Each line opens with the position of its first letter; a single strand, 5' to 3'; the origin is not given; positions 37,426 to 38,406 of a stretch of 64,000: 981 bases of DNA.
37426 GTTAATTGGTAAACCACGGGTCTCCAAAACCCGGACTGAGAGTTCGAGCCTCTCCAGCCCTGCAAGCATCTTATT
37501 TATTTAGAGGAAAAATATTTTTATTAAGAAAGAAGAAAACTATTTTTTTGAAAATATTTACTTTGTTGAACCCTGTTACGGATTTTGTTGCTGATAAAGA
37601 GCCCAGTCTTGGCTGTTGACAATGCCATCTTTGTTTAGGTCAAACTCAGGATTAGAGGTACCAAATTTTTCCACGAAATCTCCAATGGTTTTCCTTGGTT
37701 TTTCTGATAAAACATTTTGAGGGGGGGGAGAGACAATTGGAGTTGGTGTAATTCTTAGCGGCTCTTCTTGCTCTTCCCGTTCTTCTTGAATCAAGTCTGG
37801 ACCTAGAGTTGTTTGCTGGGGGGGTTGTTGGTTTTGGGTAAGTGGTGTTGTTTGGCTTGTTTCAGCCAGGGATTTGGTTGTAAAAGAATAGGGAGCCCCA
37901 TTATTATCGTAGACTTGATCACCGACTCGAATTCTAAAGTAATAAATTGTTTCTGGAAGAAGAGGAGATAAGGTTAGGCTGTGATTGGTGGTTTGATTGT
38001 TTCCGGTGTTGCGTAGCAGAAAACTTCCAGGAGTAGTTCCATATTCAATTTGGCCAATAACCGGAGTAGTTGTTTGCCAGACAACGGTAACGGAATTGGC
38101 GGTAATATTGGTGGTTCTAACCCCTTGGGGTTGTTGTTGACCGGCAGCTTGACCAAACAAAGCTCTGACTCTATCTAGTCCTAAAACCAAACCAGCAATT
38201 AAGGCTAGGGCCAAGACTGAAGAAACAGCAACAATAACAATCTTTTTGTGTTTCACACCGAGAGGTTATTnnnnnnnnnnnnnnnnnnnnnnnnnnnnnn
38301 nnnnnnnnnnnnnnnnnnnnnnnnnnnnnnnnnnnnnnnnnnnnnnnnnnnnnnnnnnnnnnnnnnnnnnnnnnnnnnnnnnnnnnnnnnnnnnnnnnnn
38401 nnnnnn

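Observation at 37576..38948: Adjacent cohesin / dockerin gene pair with a sortase LPXTG anchor: a minimal cellulosome-like surface docking module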

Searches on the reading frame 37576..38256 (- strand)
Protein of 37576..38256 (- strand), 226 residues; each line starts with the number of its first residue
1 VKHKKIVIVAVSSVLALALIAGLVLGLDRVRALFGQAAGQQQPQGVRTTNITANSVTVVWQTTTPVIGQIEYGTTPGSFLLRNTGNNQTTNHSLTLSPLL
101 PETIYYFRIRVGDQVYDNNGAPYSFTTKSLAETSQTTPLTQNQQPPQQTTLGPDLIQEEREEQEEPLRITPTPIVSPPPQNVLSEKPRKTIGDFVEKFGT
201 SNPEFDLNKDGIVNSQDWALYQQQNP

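Call 3: search_protein_families(library=pfam, proteins=[window:37576-38256:-], max_evalue=1)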
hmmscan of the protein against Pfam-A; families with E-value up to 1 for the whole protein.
window:37576-38256:- (226 aa): 6 families
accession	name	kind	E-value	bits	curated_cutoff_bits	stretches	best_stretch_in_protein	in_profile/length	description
PF16656.11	Pur_ac_phosph_N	-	1.6e-08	35.4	30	1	45-127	3-93/93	Purple acid Phosphatase, N-terminal domain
PF00041.27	fn3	-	3.1e-05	24.6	25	1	42-112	2-69/84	Fibronectin type III domain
PF14179.11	YppG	-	0.0019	19.4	27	1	133-209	4-79/105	YppG-like protein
PF25814.1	fn3_SORL1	-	0.046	14.2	27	1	46-111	8-71/90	SORL1-like, fn3 domain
PF00404.24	Dockerin_1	-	0.11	13.2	22.9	1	204-221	35-52/57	Dockerin type I domain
PF20187.3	DUF6550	-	0.16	12.6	27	1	2-65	7-72/190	Family of unknown function (DUF6550)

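Call 4: search_protein_families(library=ncbifam, proteins=[window:37576-38256:-], max_evalue=1)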
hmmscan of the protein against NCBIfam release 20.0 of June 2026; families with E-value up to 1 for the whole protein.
window:37576-38256:- (226 aa): 1 family
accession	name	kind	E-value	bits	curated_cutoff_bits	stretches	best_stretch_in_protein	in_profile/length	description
NF041611.1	exoglucan_CbhB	equivalog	0.028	12.4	1950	1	41-136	707-799/997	exoglucanase CbhB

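Call 10: find_homologous_proteins(query=window:37576-38256:-)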
Query window:37576-38256:- (226 aa): 184 proteins with E <= 0.001 among 943 candidates; the best 120 are listed.
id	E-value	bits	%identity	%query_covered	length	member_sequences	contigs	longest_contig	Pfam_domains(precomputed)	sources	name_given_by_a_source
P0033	7.8e-144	495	100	100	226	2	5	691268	PF16656.12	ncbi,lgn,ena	-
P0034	5.4e-86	306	66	100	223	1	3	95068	PF00041.28,PF16656.12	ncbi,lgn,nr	ncbi:MAG: hypothetical protein PHR64_00895 [Candidatus Shapirobacteria bacterium]|nr:hypothetical pr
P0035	9.4e-86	305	64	100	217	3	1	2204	PF00041.28,PF16656.12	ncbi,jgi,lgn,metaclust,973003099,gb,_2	metaclust:\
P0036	2.1e-85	304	64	100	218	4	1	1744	PF00041.28,PF16656.12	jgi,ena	-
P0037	7.1e-85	302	64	100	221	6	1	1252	PF00041.28,PF16656.12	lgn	-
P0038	2.5e-84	300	64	100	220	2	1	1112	PF00041.28,PF16656.12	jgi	jgi:hypothetical protein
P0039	9.1e-84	298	63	100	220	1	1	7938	PF00041.28,PF16656.12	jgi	jgi:hypothetical protein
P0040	9.6e-84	298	64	100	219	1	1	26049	PF00041.28,PF16656.12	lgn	-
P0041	2.2e-83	297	63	94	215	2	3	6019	PF00041.28,PF16656.12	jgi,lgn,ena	-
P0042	6.0e-83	296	62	100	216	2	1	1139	PF00041.28,PF16656.12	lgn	-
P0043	8.7e-83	295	62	100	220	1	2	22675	PF00041.28,PF16656.12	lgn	-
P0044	2.8e-79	284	61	100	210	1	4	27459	PF00041.28,PF16656.12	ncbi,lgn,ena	-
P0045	9.9e-79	282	60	100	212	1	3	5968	PF00041.28,PF16656.12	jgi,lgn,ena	-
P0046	1.4e-77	278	61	100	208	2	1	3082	PF00041.28,PF16656.12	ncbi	-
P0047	8.8e-71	256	55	98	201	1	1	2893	PF00041.28,PF16656.12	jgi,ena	jgi:hypothetical protein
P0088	1.5e-58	216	49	99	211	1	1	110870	PF00041.28,PF16656.12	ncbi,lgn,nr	ncbi:fibronectin type III domain-containing protein [Candidatus Shapirobacteria bacterium]|nr:fibron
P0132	1.2e-31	128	38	90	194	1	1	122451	PF16656.12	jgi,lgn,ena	-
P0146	7.1e-29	119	50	46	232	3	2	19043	PF00404.25,PF16656.12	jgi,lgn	-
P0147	7.2e-29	119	37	88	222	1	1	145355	PF00404.25,PF16656.12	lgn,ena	-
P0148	8.8e-29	119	36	94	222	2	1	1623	PF00404.25,PF16656.12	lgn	-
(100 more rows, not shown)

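Call 14: find_encoding_contigs(protein=P0033, flank=10000, max_places=3)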
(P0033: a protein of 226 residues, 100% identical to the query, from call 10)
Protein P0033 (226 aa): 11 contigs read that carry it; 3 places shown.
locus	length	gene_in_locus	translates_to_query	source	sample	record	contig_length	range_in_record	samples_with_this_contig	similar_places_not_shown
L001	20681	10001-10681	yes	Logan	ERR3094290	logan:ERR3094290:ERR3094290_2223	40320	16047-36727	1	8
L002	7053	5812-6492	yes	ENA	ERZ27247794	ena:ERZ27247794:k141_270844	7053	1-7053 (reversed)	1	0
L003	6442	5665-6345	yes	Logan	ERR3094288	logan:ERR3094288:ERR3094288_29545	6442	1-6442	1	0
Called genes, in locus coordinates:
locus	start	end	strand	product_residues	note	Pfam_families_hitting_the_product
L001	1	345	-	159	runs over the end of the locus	PF00383:dCMP_cyt_deam_1, PF14437:MafB19-deam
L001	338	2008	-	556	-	PF06418:CTP_synth_N, PF07722:Peptidase_C26 (faint), PF00117:GATase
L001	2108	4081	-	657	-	PF01751:Toprim, PF01131:Topoisom_bac, PF01396:Zn_ribbon_Top1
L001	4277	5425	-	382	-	PF02481:DNA_processg_A, PF17782:WHD_DprA (faint)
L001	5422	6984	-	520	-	PF03717:PBP_dimer, PF00905:Transpeptidase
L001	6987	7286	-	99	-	-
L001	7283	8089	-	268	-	PF04085:MreC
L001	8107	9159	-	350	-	PF00022:Actin, PF06723:MreB_Mbl, PF00012:HSP70, PF11104:PilM_2 (faint), PF14450:FtsA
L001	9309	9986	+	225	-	PF00963:Cohesin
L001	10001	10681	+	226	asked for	PF16656:Pur_ac_phosph_N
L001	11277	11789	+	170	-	PF13367:PrsW-protease (weak)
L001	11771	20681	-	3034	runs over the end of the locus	PF13385:Laminin_G_3, PF08239:SH3_3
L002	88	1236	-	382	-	PF02481:DNA_processg_A, PF17782:WHD_DprA (faint)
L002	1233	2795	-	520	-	PF03717:PBP_dimer, PF00905:Transpeptidase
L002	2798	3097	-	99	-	-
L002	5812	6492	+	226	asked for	PF16656:Pur_ac_phosph_N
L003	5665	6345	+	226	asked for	PF16656:Pur_ac_phosph_N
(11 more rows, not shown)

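Call 15: find_encoding_contigs(protein=P0147, flank=10000, max_places=2)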
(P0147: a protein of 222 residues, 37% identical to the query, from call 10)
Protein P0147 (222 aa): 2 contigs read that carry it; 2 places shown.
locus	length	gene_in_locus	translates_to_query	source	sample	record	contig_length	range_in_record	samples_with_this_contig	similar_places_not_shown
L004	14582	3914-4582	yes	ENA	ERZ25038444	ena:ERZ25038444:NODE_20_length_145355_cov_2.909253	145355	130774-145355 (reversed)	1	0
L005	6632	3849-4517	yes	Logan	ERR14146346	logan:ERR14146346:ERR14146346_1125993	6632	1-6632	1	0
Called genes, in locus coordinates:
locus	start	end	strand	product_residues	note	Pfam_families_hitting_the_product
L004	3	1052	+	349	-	?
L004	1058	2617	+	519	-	-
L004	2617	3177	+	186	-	-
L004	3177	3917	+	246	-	-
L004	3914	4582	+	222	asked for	PF16656:Pur_ac_phosph_N, PF00404:Dockerin_1 (faint)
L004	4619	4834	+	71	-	-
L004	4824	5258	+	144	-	PF09424:YqeY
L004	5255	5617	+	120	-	PF02130:YbeY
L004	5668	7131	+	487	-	PF13177:DNA_pol3_delta2, PF00004:AAA, PF07728:AAA_5 (faint), PF20964:DnaX_C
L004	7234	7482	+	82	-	-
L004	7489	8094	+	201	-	PF21176:RecR_HhH, PF02132:RecR_ZnF (weak), PF01751:Toprim, PF13662:Toprim_4, PF21175:RecR_C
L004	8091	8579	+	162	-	-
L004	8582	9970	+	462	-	PF01406:tRNA-synt_1e, PF09334:tRNA-synt_1g (weak)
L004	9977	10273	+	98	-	PF01250:Ribosomal_S6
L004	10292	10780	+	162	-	PF00436:SSB, PF22657:SSB_1 (weak)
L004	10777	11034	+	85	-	PF01084:Ribosomal_S18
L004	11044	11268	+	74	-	-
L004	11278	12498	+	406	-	PF22694:CtpB_N-like (weak), PF00595:PDZ (weak), PF13180:PDZ_2, PF17820:PDZ_6, PF03572:Peptidase_S41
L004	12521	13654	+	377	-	PF00089:Trypsin, PF10459:Peptidase_S46 (faint), PF13365:Trypsin_2, PF00595:PDZ, PF13180:PDZ_2, PF17820:PDZ_6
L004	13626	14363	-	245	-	PF03462:PCRF, PF00472:RF-1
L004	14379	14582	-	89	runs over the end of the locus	PF01197:Ribosomal_L31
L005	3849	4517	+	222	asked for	PF16656:Pur_ac_phosph_N, PF00404:Dockerin_1 (faint)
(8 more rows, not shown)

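Call 16: find_encoding_contigs(protein=P0132, flank=10000, max_places=2)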
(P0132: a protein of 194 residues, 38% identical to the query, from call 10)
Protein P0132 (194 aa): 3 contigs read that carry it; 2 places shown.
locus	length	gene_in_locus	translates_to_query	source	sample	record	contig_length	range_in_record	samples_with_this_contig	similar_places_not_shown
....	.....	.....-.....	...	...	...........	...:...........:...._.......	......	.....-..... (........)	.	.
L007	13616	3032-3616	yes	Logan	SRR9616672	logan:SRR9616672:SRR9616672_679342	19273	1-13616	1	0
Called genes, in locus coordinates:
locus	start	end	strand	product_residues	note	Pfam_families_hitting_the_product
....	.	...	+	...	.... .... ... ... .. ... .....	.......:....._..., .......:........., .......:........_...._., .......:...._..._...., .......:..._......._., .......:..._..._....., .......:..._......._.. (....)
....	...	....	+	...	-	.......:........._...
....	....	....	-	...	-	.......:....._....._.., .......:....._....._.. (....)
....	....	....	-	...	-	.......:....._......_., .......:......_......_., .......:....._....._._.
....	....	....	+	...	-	-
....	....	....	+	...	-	-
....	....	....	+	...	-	-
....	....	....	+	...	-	-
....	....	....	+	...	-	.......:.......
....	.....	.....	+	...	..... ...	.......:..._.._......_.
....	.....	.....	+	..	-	-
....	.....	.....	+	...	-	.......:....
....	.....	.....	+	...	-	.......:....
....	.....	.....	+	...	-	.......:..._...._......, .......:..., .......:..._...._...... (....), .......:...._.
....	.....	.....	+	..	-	-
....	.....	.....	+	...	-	-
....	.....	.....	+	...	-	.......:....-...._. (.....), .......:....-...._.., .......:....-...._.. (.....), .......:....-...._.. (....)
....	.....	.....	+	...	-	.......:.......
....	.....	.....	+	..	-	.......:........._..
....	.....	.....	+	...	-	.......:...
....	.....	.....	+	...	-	-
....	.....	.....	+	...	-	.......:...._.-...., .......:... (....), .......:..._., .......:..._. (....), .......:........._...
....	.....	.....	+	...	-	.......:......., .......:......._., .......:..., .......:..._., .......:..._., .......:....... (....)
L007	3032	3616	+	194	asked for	PF16656:Pur_ac_phosph_N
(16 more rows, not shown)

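Call 17: find_encoding_contigs(protein=P0088, flank=10000, max_places=2)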
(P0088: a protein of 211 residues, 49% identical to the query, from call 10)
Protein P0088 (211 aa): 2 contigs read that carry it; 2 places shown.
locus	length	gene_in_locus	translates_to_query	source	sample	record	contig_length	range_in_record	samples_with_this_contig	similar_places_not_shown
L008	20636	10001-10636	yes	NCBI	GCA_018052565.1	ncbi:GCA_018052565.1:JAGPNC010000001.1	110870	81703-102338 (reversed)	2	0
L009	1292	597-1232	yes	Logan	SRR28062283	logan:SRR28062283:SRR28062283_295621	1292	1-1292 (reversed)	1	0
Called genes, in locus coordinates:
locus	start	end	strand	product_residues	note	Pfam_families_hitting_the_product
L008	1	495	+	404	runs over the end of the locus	PF00675:Peptidase_M16, PF05193:Peptidase_M16_C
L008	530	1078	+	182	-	PF00334:NDK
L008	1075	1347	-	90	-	-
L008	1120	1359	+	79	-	-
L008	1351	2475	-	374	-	-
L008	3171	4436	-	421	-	PF08308:PEGA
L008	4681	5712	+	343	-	PF06723:MreB_Mbl, PF00022:Actin, PF00012:HSP70, PF14450:FtsA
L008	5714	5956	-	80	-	PF12728:HTH_17, PF00376:MerR, PF13411:MerR_1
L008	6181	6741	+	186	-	PF00466:Ribosomal_L10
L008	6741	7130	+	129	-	PF16320:Ribosomal_L12_N, PF00542:Ribosomal_L12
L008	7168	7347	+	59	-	PF00584:SecE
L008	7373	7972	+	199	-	PF02357:NusG, PF00467:KOW (weak)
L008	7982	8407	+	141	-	PF03946:Ribosomal_L11_N, PF00298:Ribosomal_L11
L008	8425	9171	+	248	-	PF00687:Ribosomal_L1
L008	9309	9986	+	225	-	PF00963:Cohesin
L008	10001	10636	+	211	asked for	PF00041:fn3 (weak), PF16656:Pur_ac_phosph_N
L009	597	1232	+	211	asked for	PF00041:fn3 (weak), PF16656:Pur_ac_phosph_N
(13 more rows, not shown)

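Call 31: search_protein_families(library=pfam, alignment_id=A1, max_evalue=1)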
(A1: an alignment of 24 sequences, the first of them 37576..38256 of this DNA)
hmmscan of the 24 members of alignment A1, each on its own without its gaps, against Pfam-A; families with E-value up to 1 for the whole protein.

A. member 1, window:37576-38256:- (226 aa): 6 families
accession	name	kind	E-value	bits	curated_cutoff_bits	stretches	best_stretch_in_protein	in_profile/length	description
PF16656.11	Pur_ac_phosph_N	-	1.6e-08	35.4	30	1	45-127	3-93/93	Purple acid Phosphatase, N-terminal domain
PF00041.27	fn3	-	3.1e-05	24.6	25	1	42-112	2-69/84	Fibronectin type III domain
PF14179.11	YppG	-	0.0019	19.4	27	1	133-209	4-79/105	YppG-like protein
PF25814.1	fn3_SORL1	-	0.046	14.2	27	1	46-111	8-71/90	SORL1-like, fn3 domain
PF00404.24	Dockerin_1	-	0.11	13.2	22.9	1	204-221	35-52/57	Dockerin type I domain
PF20187.3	DUF6550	-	0.16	12.6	27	1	2-65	7-72/190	Family of unknown function (DUF6550)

B. families by the number of members that match (of 24 scanned): 30 families (the first 25 are shown)
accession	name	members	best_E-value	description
PF16656.11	Pur_ac_phosph_N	24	4.8e-11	Purple acid Phosphatase, N-terminal domain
PF00041.27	fn3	24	7e-08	Fibronectin type III domain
PF00404.24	Dockerin_1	13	2.6e-06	Dockerin type I domain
PF25814.1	fn3_SORL1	8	0.00016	SORL1-like, fn3 domain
PF16655.11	PhoD_N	5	0.025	PhoD-like phosphatase, N-terminal domain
PF00036.39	EF-hand_1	4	0.11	EF hand domain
PF14179.11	YppG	3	0.0019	YppG-like protein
PF21784.3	Bflower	3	0.13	4-fold beta flower protein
PF20187.3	DUF6550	2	0.00074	Family of unknown function (DUF6550)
PF13405.12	EF-hand_6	2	0.041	EF-hand domain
PF02412.23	TSP_3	2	0.042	Thrombospondin type 3 repeat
PF25788.1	Ig_Rha78A_N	2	0.043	Rha78A-like, N-terminal immunoglobulin domain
PF16072.10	DUF4813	1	0.0068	Domain of unknown function (DUF4813)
PF06958.17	Pyocin_S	1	0.019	S-type Pyocin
PF01108.23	Tissue_fac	1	0.029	Tissue factor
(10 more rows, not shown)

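Call 32: search_solved_structures(query=A1, max_evalue=10, show_alignments=2)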
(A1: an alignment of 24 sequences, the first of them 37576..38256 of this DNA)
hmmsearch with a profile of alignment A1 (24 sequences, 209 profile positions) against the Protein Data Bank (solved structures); distinct sequences matched with E-value up to 10: 47.
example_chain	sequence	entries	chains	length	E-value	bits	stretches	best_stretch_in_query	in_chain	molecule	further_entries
5j7k_A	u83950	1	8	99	0.00016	24.8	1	40-112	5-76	FN3con-a-lys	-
6kg9_A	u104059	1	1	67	0.00065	22.8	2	189-206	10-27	And cellulose-binding endoglucanase family 9 CelL ortholog dockerin domain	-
6bt9_A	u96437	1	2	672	0.00079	22.5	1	39-132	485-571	Chitinase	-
9ot8_A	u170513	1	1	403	0.001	22.2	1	36-107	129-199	FN3con-9 - FN3con-41 fusion,Galectin-3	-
6kgc_B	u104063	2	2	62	0.0019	21.2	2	189-206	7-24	And cellulose-binding endoglucanase family 9 CelL ortholog dockerin domain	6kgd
6kge_D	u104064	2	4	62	0.002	21.2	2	180-204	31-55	And cellulose-binding endoglucanase family 9 CelL ortholog dockerin domain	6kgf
2y3n_B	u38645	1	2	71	0.0033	20.5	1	184-204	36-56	CELLULOSOMAL FAMILY-48 PROCESSIVE GLYCOSIDE HYDROLASE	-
3ul4_B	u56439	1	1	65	0.01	18.8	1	189-205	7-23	Cellulosome enzyme, dockerin type I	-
4u3h_A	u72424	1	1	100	0.015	18.3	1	38-108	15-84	FN3con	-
8d6a_A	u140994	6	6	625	0.022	17.8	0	66-109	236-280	Interleukin-6 receptor subunit beta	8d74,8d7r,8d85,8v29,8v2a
4fl4_A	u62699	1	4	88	0.031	17.3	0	188-205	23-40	Glycoside hydrolase family 9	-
1ohz_B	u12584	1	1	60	0.042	16.9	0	185-203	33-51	ENDO-1,4-BETA-XYLANASE Y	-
8d82_A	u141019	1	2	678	0.066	16.2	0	66-109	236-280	Interleukin-6 receptor subunit beta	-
6nmy_B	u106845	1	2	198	0.11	15.5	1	36-111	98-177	Cytokine receptor common subunit beta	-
5dwu_B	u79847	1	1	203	0.12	15.4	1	36-111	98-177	Cytokine receptor common subunit beta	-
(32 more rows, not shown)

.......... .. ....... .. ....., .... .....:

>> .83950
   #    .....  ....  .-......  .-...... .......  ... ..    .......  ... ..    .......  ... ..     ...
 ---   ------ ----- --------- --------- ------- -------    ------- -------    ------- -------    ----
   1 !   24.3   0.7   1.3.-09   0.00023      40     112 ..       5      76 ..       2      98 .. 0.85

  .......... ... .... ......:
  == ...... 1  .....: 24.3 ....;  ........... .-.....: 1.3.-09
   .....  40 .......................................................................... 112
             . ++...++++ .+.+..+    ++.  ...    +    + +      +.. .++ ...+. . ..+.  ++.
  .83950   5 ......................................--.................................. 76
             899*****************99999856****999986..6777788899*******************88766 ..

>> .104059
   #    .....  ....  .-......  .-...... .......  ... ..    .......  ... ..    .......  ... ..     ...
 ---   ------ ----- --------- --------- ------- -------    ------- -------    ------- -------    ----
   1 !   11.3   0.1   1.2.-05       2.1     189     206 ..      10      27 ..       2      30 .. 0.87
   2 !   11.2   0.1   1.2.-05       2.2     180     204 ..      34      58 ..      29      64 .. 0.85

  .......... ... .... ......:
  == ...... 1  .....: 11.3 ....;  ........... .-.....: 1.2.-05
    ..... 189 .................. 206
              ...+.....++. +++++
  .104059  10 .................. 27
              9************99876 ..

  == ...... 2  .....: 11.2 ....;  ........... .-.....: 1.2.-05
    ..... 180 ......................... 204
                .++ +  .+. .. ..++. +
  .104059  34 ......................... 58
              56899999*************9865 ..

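Call 33: predict_structure(alignment_id=A1)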
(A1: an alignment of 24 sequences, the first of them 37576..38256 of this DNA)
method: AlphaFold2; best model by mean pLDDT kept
length: 226 residues; sequences in the alignment: 24
mean_pLDDT: 80.1   pTM: 0.48
mean pLDDT of the five models: 80.1, 79.7, 74.3, 74.0, 71.3
residues with pLDDT >= 90: 131; 70-90: 30; 50-70: 19; < 50: 46
segments of 3 or more residues with pLDDT < 50: 134-138, 140-166, 172-176, 178-184
pLDDT, mean of each block of 10 residues (from residue 1): 87 96 82 64 94 97 96 93 96 97 97 89 94 52 44 42 46 45 61 93 96 94 88
secondary structure, 60 per line:
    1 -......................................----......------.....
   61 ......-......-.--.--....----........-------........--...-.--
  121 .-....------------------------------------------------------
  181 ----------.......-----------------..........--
elements in order: H2-39 E44-49 E56-66 E68-73 E81-84 E89-96 E104-111 E114-116 E123-126 H191-197 H215-224
